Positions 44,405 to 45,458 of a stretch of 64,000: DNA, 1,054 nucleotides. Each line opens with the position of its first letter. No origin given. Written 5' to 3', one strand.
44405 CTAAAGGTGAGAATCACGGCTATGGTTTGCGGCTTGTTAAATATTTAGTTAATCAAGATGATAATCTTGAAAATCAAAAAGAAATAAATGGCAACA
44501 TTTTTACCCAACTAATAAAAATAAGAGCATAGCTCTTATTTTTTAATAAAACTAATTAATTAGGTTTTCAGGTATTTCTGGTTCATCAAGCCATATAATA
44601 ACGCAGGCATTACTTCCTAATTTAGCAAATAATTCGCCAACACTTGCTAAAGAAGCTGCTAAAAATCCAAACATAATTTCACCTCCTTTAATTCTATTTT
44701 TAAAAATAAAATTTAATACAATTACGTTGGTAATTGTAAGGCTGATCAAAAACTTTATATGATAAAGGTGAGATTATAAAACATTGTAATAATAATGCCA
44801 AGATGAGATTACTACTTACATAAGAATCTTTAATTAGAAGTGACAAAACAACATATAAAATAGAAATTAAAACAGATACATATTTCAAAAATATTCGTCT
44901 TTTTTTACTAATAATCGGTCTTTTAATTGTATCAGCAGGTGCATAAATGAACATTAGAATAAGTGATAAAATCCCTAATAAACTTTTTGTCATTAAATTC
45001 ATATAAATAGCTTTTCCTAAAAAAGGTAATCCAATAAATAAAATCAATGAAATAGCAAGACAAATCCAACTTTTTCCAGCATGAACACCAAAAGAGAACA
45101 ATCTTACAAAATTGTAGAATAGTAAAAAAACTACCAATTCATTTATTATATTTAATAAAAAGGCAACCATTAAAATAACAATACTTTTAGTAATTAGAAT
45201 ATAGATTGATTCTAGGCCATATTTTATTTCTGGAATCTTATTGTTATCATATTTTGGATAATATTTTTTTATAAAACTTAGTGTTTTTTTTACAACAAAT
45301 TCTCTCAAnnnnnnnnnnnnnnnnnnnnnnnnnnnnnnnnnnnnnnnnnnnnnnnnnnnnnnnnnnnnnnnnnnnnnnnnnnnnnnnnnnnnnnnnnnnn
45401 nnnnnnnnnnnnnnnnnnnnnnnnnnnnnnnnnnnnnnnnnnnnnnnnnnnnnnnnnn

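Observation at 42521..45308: agr-type quorum-sensing locus with convergent architecture and a likely unannotated 40-aa AgrD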

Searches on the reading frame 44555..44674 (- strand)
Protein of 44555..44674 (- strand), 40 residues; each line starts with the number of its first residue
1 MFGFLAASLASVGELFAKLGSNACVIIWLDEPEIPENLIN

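Call 3: search_protein_families(library=pfam, proteins=[window:44555-44674:-], max_evalue=10)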
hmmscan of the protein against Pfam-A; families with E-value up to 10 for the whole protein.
seq(40 aa): 1 family
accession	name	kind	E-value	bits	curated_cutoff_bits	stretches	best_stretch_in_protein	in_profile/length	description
PF05931.16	AgrD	-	0.061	13.8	22.7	1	3-38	9-40/45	Staphylococcal AgrD protein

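Call 4: search_protein_families(library=ncbifam, proteins=[window:44555-44674:-], max_evalue=10)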
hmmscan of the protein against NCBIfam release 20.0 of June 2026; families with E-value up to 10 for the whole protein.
seq(40 aa): 1 family
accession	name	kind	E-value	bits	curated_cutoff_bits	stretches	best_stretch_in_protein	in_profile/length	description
TIGR04223.1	quorum_AgrD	subfamily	6.6e-06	26.2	19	1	7-39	5-37/38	AgrD family cyclic lactone autoinducer peptide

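Call 8: find_encoding_contigs(protein=P0002, flank=10000, max_places=6)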
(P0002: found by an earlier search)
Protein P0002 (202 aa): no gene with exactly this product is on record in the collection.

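Call 9: find_homologous_proteins(query=window:44555-44674:-, max_evalue=0.01)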
Query seq(40 aa) (40 aa): 2 proteins with E <= 0.01 among 2 candidates.
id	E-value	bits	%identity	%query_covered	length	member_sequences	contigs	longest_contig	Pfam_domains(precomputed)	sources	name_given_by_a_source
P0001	3.2e-18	80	100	100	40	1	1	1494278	-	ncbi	-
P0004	2.3e-13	66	80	100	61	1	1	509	-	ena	-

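Call 11: find_related_loci(query=P0002, collection=genome_contigs, flank=6000)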
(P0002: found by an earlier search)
Query P0002 (202 aa) in genome_contigs; peptide patterns used: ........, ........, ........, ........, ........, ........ (x = any residue, [..] = any of these).
599 stretches matched a pattern, but none encodes a relative of the query by tblastn (E <= 1e-3).

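Call 12: find_homologous_proteins(query=P0002, max_evalue=0.00001)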
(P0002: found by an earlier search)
Query P0002 (202 aa): 167 proteins with E <= 0.00001 among 564 candidates; the best 120 are listed.
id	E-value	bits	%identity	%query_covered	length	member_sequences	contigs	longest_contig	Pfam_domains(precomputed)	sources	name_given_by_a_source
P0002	3.1e-118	411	100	100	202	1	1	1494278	PF04647.21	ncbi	-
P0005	1.2e-82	294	74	94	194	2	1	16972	PF04647.21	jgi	-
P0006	3.4e-61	224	58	96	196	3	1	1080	PF04647.21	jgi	jgi:accessory gene regulator B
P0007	3.3e-55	205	55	97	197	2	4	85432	PF04647.21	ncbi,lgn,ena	-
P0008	1.1e-54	203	56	90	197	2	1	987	PF04647.21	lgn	-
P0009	3.3e-54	202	48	97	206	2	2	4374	PF04647.21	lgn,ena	-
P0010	6.1e-54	201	52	97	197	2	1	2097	PF04647.21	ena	-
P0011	5.0e-53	198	52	99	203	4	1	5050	PF04647.21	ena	-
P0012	1.1e-52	197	52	95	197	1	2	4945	PF04647.21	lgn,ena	-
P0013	2.1e-52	196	52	95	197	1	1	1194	PF04647.21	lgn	-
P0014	4.4e-52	195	52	95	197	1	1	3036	PF04647.21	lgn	-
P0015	6.9e-52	194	52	95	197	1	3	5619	PF04647.21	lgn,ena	-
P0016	7.3e-52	194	51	89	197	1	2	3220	PF04647.21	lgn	-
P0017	8.6e-52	194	52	95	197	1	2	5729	PF04647.21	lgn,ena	-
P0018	9.2e-52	194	52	95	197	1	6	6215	PF04647.21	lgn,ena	-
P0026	1.5e-51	193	51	97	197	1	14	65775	PF04647.21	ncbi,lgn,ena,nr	ncbi:MAG: accessory gene regulator AgrB [Bacilli bacterium]|nr:accessory gene regulator AgrB [Bacill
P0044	9.1e-51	190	49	97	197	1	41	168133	PF04647.21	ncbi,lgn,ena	-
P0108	3.1e-45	172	43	97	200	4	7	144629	PF04647.21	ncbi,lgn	-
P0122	1.5e-41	160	48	95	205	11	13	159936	PF04647.21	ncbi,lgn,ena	-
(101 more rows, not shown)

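Call 13: find_encoding_contigs(protein=P0005, flank=6000, max_places=2)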
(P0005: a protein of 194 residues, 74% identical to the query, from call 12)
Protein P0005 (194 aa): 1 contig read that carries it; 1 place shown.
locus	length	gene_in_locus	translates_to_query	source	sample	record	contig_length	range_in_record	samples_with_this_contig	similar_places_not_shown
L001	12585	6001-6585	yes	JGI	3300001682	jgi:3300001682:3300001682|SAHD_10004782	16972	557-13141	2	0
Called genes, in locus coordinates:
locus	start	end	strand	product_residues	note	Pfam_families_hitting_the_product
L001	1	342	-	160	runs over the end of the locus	PF00583:Acetyltransf_1, PF13508:Acetyltransf_7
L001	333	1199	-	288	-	PF13302:Acetyltransf_3, PF00583:Acetyltransf_1, PF13523:Acetyltransf_8, PF13508:Acetyltransf_7, PF04266:ASCH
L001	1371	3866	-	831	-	PF07517:SecA_DEAD, PF00270:DEAD (faint), PF01043:SecA_PP_bind, PF21090:P-loop_SecA, PF07516:SecA_SW, PF02810:SEC-C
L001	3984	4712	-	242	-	-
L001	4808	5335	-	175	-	PF02482:Ribosomal_S30AE, PF16321:Ribosom_S30AE_C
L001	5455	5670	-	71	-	PF00313:CSD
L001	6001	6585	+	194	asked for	PF04647:AgrB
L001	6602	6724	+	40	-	-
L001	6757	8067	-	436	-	PF02518:HATPase_c (weak), PF14501:HATPase_c_5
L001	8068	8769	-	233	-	PF00072:Response_reg, PF04397:LytTR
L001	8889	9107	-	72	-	PF01084:Ribosomal_S18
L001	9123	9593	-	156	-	PF00436:SSB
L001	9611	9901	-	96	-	PF01250:Ribosomal_S6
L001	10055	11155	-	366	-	PF01926:MMR_HSR1, PF02421:FeoB_N, PF06071:YchF-GTPase_C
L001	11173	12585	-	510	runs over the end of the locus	PF03806:ABG_transport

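Call 14: find_encoding_contigs(protein=P0007, flank=6000, max_places=2)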
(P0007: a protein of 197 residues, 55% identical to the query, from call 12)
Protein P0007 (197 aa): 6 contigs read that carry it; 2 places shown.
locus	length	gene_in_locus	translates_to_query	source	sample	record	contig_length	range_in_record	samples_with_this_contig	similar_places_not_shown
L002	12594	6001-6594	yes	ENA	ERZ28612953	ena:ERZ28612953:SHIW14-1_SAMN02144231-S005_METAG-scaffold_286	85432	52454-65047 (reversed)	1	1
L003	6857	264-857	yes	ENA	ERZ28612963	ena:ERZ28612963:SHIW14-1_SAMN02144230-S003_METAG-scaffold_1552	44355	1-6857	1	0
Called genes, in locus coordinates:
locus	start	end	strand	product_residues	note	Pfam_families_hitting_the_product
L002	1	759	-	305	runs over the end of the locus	PF02086:MethyltransfD12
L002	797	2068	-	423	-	PF14659:Phage_int_SAM_3, PF00589:Phage_integrase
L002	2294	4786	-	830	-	PF07517:SecA_DEAD, PF00270:DEAD (weak), PF01043:SecA_PP_bind, PF21090:P-loop_SecA, PF07516:SecA_SW, PF02810:SEC-C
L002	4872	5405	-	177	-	PF02482:Ribosomal_S30AE, PF16321:Ribosom_S30AE_C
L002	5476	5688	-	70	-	PF00313:CSD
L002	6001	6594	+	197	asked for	PF04647:AgrB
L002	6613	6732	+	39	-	-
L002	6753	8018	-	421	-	PF02518:HATPase_c, PF14501:HATPase_c_5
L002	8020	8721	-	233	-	PF00072:Response_reg (weak), PF04397:LytTR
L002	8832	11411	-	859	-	PF00690:Cation_ATPase_N, PF00122:E1-E2_ATPase, PF00702:Hydrolase, PF13246:Cation_ATPase, PF00689:Cation_ATPase_C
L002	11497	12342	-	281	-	PF13367:PrsW-protease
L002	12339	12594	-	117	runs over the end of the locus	-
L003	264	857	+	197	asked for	PF04647:AgrB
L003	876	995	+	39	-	-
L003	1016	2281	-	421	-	PF02518:HATPase_c, PF14501:HATPase_c_5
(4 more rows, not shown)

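Call 15: find_encoding_contigs(protein=P0044, flank=6000, max_places=2)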
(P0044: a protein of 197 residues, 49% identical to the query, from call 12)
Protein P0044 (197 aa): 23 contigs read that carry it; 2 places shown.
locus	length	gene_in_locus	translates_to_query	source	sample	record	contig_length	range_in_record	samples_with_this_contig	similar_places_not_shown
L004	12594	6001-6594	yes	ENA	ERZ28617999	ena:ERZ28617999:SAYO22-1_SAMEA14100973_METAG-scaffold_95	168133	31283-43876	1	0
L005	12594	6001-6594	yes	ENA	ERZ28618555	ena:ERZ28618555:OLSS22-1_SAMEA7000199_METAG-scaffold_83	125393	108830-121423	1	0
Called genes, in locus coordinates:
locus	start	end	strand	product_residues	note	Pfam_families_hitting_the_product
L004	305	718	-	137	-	PF00583:Acetyltransf_1, PF13673:Acetyltransf_10, PF13508:Acetyltransf_7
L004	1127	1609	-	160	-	PF00583:Acetyltransf_1, PF13420:Acetyltransf_4 (weak), PF13673:Acetyltransf_10 (weak), PF13508:Acetyltransf_7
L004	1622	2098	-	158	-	PF00583:Acetyltransf_1 (weak)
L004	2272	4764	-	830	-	PF07517:SecA_DEAD, PF00270:DEAD (weak), PF01043:SecA_PP_bind, PF00271:Helicase_C (faint), PF21090:P-loop_SecA, PF07516:SecA_SW, PF02810:SEC-C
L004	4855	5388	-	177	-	PF02482:Ribosomal_S30AE, PF16321:Ribosom_S30AE_C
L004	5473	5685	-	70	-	PF00313:CSD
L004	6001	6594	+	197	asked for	PF04647:AgrB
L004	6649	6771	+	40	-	-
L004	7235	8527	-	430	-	PF02518:HATPase_c (weak), PF14501:HATPase_c_5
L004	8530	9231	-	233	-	PF00072:Response_reg, PF04397:LytTR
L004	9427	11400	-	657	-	PF00512:HisKA, PF02518:HATPase_c, PF00072:Response_reg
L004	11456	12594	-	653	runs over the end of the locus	PF00501:AMP-binding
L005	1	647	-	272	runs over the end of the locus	PF13730:HTH_36 (faint)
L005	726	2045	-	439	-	PF14657:Arm-DNA-bind_4 (weak), PF14659:Phage_int_SAM_3, PF00589:Phage_integrase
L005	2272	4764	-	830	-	PF07517:SecA_DEAD, PF00270:DEAD (weak), PF01043:SecA_PP_bind, PF00271:Helicase_C (faint), PF21090:P-loop_SecA, PF07516:SecA_SW, PF02810:SEC-C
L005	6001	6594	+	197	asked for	PF04647:AgrB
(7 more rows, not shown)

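Call 16: find_encoding_contigs(protein=P0108, flank=6000, max_places=1)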
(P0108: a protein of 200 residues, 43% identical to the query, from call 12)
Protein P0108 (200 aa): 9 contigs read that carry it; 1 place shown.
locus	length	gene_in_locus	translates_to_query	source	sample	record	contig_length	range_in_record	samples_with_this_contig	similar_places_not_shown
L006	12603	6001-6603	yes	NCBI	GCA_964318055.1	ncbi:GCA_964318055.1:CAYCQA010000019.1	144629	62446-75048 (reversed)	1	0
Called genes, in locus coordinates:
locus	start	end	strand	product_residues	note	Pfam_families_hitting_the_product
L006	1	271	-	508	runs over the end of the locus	PF00331:Glyco_hydro_10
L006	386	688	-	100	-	PF03819:MazG (faint), PF12643:MazG-like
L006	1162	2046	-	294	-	PF04383:KilA-N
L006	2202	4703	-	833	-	PF07517:SecA_DEAD, PF00270:DEAD (faint), PF01043:SecA_PP_bind, PF21090:P-loop_SecA, PF07516:SecA_SW, PF02810:SEC-C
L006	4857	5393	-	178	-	PF02482:Ribosomal_S30AE, PF16321:Ribosom_S30AE_C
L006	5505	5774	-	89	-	PF00313:CSD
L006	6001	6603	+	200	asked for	PF04647:AgrB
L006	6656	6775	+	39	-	-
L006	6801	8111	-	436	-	PF14501:HATPase_c_5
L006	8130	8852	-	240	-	PF00072:Response_reg (weak), PF04397:LytTR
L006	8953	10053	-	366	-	PF00953:Glycos_transf_4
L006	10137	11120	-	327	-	PF00022:Actin, PF06723:MreB_Mbl, PF25216:Volactin (faint), PF00012:HSP70, PF06277:EutA (weak), PF14450:FtsA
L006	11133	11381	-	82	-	PF12116:SpoIIID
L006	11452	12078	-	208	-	PF25984:BSH_YknX (faint), PF01551:Peptidase_M23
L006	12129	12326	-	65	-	PF06612:DUF1146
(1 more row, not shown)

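Call 17: find_encoding_contigs(protein=P0122, flank=6000, max_places=1)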
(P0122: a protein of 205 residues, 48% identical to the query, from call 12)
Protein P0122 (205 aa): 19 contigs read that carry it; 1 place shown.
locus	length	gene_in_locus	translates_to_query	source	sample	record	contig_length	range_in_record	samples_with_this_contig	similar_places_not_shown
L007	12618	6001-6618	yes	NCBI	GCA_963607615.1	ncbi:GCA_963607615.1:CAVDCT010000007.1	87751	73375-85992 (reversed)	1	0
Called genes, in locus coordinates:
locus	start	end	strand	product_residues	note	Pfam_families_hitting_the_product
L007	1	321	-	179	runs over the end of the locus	PF00583:Acetyltransf_1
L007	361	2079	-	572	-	-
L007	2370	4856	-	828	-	PF07517:SecA_DEAD, PF01043:SecA_PP_bind, PF21090:P-loop_SecA, PF07516:SecA_SW, PF02810:SEC-C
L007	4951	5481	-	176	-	PF02482:Ribosomal_S30AE, PF16321:Ribosom_S30AE_C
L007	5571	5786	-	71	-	PF00313:CSD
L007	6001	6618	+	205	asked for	PF04647:AgrB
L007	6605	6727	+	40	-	-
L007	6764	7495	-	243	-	PF02518:HATPase_c (weak), PF14501:HATPase_c_5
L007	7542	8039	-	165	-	-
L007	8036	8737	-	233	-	PF00072:Response_reg, PF04397:LytTR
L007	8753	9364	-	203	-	PF25084:LbH_EIF2B (weak), PF25087:GMPPB_C, PF00132:Hexapep, PF14602:Hexapep_2 (weak)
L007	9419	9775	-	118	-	PF01196:Ribosomal_L17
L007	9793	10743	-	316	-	PF01193:RNA_pol_L, PF01000:RNA_pol_A_bac, PF03118:RNA_pol_A_CTD, PF26169:HHH_XRCC3_RpoA (weak)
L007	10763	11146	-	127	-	PF00411:Ribosomal_S11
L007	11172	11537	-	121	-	PF00416:Ribosomal_S13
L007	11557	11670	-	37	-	PF00444:Ribosomal_L36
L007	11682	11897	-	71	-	PF01176:eIF-1a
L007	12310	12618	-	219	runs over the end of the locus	PF00406:ADK, PF13207:AAA_17, PF05191:ADK_lid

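Call 18: find_encoding_contigs(protein=P0026, flank=6000, max_places=1)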
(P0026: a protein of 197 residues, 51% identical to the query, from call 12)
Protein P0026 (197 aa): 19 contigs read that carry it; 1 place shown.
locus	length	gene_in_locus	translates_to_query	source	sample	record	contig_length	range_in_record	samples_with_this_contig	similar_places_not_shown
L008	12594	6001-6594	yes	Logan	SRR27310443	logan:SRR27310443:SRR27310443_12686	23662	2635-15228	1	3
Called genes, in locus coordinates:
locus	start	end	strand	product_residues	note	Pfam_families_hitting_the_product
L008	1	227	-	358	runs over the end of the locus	PF02074:Peptidase_M32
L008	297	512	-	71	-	-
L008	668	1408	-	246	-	PF13476:AAA_23 (weak), PF00005:ABC_tran (faint), PF02463:SMC_N (weak), PF13175:AAA_15, PF13304:AAA_21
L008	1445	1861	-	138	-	PF00583:Acetyltransf_1, PF13673:Acetyltransf_10, PF13508:Acetyltransf_7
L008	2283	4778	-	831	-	PF07517:SecA_DEAD, PF00270:DEAD (weak), PF01043:SecA_PP_bind, PF21090:P-loop_SecA, PF07516:SecA_SW, PF02810:SEC-C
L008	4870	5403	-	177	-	PF02482:Ribosomal_S30AE, PF16321:Ribosom_S30AE_C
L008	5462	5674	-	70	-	PF00313:CSD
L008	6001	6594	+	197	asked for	PF04647:AgrB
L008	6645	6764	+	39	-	-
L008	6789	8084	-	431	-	PF14501:HATPase_c_5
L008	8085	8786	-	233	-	PF00072:Response_reg, PF04397:LytTR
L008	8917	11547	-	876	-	PF00690:Cation_ATPase_N, PF00122:E1-E2_ATPase, PF00702:Hydrolase, PF13246:Cation_ATPase, PF08282:Hydrolase_3 (weak), PF00689:Cation_ATPase_C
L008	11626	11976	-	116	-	-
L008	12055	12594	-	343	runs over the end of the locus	PF00004:AAA, PF07728:AAA_5 (weak)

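Call 29: search_solved_structures(query=P0002, max_evalue=1, show_alignments=2)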
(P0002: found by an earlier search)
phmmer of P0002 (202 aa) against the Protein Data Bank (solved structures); distinct sequences matched with E-value up to 1: 0.

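Call 30: search_solved_structures(query=window:44555-44674:-, max_evalue=10, show_alignments=3)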
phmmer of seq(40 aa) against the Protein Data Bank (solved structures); distinct sequences matched with E-value up to 10: 0.

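Call 35: find_related_loci(query=A1, collection=genome_contigs, flank=4000)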
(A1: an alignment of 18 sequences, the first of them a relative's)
Query A1 (202 aa) in genome_contigs; peptide patterns used: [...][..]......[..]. (x = any residue, [..] = any of these).
599 stretches matched a pattern (row limit reached: there are more); 570 encode a relative of the query (tblastn E <= 1e-3); the best 80 are kept; 80 distinct loci.
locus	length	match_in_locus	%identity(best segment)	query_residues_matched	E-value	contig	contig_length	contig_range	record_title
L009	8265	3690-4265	55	1-192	3e-63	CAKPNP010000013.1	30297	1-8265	MAG: uncultured Bacilli bacterium isolate REFINED_METABAT215_TOP10_CONTIGS_1500_ASSEMBLY_K77_MERGED__Hadza_PheChl_Fiber-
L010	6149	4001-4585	51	1-194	9e-60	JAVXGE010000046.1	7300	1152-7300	MAG: Bacilli bacterium isolate CGS5Y3-bin84 NODE_9667_length_7300_cov_6.072878, whole genome shotgun sequence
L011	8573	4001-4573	51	1-192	4e-58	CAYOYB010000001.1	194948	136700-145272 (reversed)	MAG TPA_asm: uncultured Muribaculaceae bacterium isolate SRP199465_co1_408 genome assembly, contig: NODE_49_length_19494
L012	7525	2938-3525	47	1-196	4e-58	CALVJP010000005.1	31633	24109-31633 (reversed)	MAG: uncultured Bacilli bacterium isolate E13__bin113 genome assembly, contig: E13__k127_1169829, whole genome shotgun s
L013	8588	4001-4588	46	1-196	2e-57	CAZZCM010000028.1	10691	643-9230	MAG TPA_asm: uncultured Muribaculaceae bacterium isolate SRP222994_co1_288 genome assembly, contig: NODE_13092_length_10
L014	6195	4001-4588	49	1-196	1e-57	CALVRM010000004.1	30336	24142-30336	MAG: uncultured Bacilli bacterium isolate E13__bin176 genome assembly, contig: E13__k127_2531116, whole genome shotgun s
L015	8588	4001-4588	49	1-196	5e-57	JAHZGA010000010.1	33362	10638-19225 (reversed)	MAG: bacterium isolate HRGM_Genome_3016 HRGM_Genome_3016_10, whole genome shotgun sequence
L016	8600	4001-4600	52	1-199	7e-57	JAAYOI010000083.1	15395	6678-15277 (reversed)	MAG: Mollicutes bacterium isolate AS21ysBPME_343 262687_AS21, whole genome shotgun sequence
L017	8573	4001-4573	52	1-192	2e-56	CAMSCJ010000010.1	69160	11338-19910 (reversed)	MAG TPA_asm: uncultured Tenericutes bacterium isolate ERR9465718_bin.35_metawrap_v1.3_MAG genome assembly, contig: NODE.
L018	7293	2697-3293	43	1-199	5e-56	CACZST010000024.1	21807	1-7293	MAG: uncultured Erysipelotrichaceae bacterium isolate RUG12921 genome assembly, contig: RUG12921_asm_24, whole genome sh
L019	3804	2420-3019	45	1-201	5e-56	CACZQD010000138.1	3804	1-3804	MAG: uncultured Erysipelotrichaceae bacterium isolate RUG12848 genome assembly, contig: RUG12848_asm_138, whole genome s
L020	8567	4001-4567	51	1-190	6e-56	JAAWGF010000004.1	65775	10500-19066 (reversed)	MAG: Bacilli bacterium isolate ABMPRH_31_1_2 SL341417_scaffold_995, whole genome shotgun sequence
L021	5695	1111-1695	45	1-194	2e-55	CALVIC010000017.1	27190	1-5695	MAG: uncultured Bacilli bacterium isolate BRZ_DB__bin97 genome assembly, contig: BRZ_DB__NODE_1946_length_27190_cov_7.38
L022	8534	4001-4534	51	19-196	1e-55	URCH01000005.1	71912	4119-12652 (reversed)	uncultured Tenericutes bacterium isolate UMGS872 genome assembly, contig: NODE_44_length_71912_cov_6.54408, whole genome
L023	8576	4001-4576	47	1-192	3e-55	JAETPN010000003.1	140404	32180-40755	MAG: Bacillota bacterium isolate S21_Bin6 scaffold_142, whole genome shotgun sequence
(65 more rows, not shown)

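Call 57: search_solved_structures(query=P0003, max_evalue=0.01, show_alignments=1)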
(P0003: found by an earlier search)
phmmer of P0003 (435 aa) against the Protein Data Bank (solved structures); distinct sequences matched with E-value up to 0.01: 2.
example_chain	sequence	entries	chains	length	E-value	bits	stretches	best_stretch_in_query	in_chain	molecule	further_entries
6e52_A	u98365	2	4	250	3.6e-12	49.5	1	231-433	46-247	Staphylococcus aureus AgrC histidine kinase module fused to Saccharomyces cerevisiae GCN4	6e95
4bxi_A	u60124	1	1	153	2.4e-11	46.8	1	292-433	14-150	ACCESSORY GENE REGULATOR PROTEIN C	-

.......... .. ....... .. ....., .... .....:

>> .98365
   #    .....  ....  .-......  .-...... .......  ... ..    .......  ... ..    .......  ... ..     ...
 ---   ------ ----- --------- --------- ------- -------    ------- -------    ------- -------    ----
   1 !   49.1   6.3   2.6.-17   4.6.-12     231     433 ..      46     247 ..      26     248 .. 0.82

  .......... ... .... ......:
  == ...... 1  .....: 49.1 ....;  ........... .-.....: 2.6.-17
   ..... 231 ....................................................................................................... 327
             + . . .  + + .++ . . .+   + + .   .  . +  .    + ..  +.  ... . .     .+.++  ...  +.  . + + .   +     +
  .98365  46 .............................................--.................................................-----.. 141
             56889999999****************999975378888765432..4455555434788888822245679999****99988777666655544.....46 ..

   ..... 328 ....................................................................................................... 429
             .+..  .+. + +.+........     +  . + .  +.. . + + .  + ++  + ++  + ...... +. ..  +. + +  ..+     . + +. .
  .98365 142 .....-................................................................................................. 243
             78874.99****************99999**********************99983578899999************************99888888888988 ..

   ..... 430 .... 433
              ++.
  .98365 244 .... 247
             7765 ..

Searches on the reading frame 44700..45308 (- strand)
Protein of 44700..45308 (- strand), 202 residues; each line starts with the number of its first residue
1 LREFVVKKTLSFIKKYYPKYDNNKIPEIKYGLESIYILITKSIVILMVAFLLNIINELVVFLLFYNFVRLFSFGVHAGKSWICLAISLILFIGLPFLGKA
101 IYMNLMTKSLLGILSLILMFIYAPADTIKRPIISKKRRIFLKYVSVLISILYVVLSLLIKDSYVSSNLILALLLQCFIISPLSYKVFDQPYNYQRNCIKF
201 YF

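Call 3: search_protein_families(library=pfam, proteins=[window:44700-45308:-], max_evalue=10)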
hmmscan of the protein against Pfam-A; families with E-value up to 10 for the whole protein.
window:44700-45308:- (202 aa): 1 family
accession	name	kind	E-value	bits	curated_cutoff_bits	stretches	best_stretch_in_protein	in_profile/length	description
PF04647.20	AgrB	-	1.6e-32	112.8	23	1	8-178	3-184/185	Accessory gene regulator B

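Call 4: search_protein_families(library=ncbifam, proteins=[window:44700-45308:-], max_evalue=10)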
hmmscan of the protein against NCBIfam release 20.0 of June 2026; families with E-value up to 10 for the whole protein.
window:44700-45308:- (202 aa): 1 family
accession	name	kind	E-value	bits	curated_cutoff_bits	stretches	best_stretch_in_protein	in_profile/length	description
NF002210.0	PRK01100.1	equivalog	9.3e-33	113.7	282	1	18-194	26-203/210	accessory gene regulator ArgB-like protein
